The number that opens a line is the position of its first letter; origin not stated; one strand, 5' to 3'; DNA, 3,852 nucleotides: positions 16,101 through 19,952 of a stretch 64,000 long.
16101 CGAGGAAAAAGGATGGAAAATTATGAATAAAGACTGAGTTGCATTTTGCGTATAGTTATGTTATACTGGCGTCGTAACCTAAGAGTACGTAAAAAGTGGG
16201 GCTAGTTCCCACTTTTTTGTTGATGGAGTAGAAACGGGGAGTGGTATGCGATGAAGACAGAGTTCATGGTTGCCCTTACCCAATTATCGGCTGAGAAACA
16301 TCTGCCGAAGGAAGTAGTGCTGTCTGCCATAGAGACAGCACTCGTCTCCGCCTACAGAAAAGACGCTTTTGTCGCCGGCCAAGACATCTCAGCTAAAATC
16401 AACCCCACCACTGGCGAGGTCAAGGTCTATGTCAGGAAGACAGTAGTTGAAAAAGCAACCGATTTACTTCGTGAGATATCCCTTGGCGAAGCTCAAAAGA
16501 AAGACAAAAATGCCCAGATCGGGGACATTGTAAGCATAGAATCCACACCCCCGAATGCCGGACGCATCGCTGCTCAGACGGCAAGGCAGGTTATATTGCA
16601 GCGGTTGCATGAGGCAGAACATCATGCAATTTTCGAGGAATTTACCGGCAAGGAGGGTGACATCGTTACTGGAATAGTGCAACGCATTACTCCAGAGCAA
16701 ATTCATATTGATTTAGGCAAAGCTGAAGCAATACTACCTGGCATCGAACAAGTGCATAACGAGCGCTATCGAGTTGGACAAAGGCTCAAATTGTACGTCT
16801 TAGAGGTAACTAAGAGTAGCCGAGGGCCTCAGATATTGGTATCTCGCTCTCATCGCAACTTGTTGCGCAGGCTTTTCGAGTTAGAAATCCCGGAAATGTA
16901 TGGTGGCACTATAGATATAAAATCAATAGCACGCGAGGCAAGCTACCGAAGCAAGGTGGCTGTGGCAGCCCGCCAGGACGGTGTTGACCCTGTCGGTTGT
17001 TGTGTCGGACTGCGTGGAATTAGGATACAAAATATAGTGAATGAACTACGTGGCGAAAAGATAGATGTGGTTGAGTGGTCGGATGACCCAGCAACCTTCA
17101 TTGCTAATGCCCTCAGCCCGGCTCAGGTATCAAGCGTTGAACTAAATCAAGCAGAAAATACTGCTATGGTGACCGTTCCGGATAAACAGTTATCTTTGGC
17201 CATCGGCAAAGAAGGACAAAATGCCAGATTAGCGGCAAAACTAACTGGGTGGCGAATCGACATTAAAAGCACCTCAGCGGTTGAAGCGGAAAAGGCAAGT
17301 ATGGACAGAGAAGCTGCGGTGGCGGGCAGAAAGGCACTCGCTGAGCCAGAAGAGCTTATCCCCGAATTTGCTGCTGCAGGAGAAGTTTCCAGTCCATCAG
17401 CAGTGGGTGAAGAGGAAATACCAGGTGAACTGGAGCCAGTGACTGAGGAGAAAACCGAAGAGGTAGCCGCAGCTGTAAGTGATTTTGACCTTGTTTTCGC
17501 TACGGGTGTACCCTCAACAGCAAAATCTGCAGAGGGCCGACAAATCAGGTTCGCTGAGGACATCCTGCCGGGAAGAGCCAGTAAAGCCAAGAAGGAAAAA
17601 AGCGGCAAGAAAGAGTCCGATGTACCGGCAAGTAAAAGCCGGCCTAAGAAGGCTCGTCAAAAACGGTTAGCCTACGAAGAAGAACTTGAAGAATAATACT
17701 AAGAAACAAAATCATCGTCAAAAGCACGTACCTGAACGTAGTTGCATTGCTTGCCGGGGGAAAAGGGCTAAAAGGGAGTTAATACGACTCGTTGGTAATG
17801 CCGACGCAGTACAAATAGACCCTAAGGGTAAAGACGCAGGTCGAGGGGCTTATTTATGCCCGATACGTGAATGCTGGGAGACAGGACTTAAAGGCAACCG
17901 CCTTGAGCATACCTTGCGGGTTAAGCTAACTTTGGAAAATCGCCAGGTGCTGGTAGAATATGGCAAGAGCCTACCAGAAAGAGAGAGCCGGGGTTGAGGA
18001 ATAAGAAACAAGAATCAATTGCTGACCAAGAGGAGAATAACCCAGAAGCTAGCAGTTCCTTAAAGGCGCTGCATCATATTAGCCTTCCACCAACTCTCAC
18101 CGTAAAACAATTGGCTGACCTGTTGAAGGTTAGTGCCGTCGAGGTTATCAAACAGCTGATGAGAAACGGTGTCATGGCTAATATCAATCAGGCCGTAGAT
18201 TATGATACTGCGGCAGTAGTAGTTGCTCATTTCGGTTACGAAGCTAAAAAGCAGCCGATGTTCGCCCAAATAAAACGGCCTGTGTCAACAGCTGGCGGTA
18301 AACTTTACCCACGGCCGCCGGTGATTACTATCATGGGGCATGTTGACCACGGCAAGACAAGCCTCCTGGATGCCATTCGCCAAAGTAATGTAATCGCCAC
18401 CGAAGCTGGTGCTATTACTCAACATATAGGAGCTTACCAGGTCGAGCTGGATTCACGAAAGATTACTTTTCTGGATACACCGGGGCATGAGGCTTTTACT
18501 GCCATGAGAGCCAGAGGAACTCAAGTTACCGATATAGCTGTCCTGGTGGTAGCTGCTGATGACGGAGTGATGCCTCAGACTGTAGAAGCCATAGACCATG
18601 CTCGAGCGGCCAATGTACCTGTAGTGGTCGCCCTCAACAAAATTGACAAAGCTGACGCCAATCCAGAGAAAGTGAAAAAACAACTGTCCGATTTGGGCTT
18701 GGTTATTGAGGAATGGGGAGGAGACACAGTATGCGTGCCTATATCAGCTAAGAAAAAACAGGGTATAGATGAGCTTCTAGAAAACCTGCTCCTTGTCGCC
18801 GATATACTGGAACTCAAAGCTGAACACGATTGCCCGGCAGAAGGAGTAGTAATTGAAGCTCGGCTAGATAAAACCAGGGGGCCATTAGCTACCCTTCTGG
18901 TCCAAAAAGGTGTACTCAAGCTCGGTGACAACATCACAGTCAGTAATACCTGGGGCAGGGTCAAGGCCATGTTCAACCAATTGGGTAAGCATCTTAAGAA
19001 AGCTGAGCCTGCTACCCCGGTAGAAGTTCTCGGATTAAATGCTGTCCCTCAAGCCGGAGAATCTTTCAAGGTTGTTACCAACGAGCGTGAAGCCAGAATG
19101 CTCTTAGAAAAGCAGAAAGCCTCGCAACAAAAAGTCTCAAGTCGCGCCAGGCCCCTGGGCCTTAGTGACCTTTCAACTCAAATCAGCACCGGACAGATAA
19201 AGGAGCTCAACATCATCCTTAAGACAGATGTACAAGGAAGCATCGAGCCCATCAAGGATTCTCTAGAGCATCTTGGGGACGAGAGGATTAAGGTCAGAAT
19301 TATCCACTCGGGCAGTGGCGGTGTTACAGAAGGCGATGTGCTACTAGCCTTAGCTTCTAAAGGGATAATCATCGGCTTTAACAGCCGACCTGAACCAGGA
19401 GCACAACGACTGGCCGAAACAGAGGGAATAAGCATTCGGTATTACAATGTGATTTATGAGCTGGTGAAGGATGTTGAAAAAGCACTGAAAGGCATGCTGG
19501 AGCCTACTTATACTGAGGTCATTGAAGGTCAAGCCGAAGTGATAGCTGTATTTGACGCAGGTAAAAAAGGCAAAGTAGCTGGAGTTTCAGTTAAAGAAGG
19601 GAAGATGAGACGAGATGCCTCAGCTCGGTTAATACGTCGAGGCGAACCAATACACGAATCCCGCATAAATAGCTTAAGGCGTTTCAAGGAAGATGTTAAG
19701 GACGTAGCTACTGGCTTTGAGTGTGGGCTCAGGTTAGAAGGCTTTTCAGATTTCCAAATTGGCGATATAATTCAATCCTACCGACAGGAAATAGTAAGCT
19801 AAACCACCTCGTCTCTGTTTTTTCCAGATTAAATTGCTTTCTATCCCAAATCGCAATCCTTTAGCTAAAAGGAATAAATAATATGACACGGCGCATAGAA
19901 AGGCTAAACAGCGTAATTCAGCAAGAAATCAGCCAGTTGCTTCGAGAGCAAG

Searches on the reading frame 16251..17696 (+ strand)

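Call 34: search_protein_families(library=pfam, proteins=[window:16251-17696:+], max_evalue=0.001)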
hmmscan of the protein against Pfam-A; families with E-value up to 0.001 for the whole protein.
window:16251-17696:+ (481 aa): 5 families
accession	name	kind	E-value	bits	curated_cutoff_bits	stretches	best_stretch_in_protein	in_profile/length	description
PF08529.16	NusA_N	-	3.2e-35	121.4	23.8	1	4-124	1-118/119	NusA N-terminal domain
PF13184.12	KH_5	-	7.1e-31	106.6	27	1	232-297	3-68/69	NusA-like KH domain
PF00575.29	S1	-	3e-09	37.6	22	1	134-195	3-71/74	S1 RNA binding domain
PF23095.1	KH_NusA_C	-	3.5e-05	24.2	34.2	1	305-354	1-50/59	Transcription termination/antitermination protein NusA, KH domain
PF07650.23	KH_2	-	0.00039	20.6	22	0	283-336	5-58/78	KH domain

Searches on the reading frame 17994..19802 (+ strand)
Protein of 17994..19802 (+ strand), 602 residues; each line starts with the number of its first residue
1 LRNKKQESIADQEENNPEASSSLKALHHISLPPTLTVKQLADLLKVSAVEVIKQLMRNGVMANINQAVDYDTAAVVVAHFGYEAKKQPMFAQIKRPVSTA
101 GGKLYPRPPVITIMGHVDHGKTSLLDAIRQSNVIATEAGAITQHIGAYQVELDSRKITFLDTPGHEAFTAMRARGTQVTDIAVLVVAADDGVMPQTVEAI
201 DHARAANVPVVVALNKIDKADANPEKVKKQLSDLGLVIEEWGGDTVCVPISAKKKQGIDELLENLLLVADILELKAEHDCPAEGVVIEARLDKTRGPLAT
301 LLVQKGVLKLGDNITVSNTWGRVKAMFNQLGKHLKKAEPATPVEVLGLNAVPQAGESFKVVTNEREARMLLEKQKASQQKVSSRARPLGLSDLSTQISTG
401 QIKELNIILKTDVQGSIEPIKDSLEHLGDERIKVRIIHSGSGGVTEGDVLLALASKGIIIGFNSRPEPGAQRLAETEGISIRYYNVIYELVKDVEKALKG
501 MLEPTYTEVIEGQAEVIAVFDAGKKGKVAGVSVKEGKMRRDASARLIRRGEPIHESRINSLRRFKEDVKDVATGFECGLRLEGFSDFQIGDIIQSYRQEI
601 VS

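Call 34: search_protein_families(library=pfam, proteins=[window:17994-19802:+], max_evalue=0.001)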
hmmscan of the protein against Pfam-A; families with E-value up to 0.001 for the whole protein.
window:17994-19802:+ (602 aa): 13 families
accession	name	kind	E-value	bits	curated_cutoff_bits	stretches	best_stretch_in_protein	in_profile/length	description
PF00009.33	GTP_EFTU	-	1.1e-38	133.1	26.5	1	111-266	6-183/188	Elongation factor Tu GTP binding domain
PF11987.13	IF-2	-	4.9e-38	130.1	27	1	389-495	11-117/117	Translation-initiation factor 2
PF22042.2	EF-G_D2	-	9.7e-29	99.8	27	1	281-360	1-83/84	Elongation factor G domain 2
PF04760.21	IF2_N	-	4.1e-14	52.5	25.3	1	33-83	2-53/53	Translation initiation factor IF-2, N-terminal region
PF01926.29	MMR_HSR1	-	7.2e-12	45.9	21.9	1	111-216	2-113/113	50S ribosome-binding GTPase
PF03144.31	GTP_EFTU_D2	-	5.4e-09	36.8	30.3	1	526-593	1-72/73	Elongation factor Tu domain 2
PF02421.24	FeoB_N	-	2e-06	27.9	27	1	111-264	3-155/156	Ferrous iron transport protein B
PF00071.28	Ras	-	7.1e-06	26.1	21.6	1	112-266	3-157/162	Ras family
PF00025.27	Arf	-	1.2e-05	25.3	22.3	1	111-265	17-170/174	ADP-ribosylation factor family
PF03193.22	RsgA_GTPase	-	4.5e-05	23.8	30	0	180-265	24-104/174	RsgA GTPase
PF09439.16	SRPRB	-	9.1e-05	22.3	25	1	109-228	4-131/178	Signal recognition particle receptor beta subunit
PF10662.15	PduV-EutP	-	0.00014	22.1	21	1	111-264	4-140/143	Ethanolamine utilisation - propanediol utilisation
PF08477.19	Roc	-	0.00056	20.6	27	1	111-218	2-119/119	Ras of Complex, Roc, domain of DAPkinase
